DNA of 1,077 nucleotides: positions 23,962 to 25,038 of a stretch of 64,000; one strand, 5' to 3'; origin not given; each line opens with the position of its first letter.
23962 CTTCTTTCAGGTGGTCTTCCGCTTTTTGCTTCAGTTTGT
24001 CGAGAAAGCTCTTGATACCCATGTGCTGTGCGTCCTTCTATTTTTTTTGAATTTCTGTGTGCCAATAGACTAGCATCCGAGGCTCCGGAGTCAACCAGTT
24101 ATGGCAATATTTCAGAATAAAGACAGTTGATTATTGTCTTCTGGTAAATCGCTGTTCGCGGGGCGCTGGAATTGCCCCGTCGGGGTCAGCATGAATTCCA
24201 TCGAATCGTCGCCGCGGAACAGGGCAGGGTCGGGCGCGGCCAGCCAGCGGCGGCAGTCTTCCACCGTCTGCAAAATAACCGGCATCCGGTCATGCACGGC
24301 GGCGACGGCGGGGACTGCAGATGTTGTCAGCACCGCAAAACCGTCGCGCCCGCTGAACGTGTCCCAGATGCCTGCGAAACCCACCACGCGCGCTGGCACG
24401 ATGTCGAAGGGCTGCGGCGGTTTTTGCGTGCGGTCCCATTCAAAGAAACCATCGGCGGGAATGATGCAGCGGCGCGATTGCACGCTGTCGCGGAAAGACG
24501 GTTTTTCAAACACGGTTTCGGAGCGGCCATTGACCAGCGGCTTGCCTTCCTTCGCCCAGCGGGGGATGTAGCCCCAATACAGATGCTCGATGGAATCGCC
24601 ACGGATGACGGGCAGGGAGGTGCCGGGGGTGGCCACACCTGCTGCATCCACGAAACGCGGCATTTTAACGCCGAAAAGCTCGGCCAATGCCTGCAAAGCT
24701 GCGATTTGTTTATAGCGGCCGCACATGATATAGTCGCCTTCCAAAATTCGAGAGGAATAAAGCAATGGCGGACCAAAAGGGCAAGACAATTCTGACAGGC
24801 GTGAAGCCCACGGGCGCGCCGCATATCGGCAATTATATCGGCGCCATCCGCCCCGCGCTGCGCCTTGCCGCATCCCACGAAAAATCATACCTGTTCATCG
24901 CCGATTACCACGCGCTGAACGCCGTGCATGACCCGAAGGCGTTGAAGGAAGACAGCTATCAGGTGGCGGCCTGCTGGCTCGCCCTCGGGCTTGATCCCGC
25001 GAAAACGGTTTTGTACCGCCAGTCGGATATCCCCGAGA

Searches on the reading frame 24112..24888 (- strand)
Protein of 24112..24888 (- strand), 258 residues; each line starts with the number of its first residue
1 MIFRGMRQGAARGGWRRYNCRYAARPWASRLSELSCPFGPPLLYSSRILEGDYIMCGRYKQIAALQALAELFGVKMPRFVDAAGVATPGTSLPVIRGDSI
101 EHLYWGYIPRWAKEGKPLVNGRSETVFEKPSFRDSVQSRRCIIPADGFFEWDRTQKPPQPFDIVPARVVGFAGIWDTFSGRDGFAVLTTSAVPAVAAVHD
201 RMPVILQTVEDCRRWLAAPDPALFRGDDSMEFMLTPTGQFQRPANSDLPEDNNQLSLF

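Call 30: search_protein_families(library=pfam, proteins=[window:24112-24888:-], max_evalue=0.001)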
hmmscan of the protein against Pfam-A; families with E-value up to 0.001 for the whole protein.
window:24112-24888:- (258 aa): 1 family
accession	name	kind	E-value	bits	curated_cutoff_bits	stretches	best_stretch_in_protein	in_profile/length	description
PF02586.19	SRAP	-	1e-42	146.5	27.1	1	55-218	1-182/214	SOS response associated peptidase (SRAP)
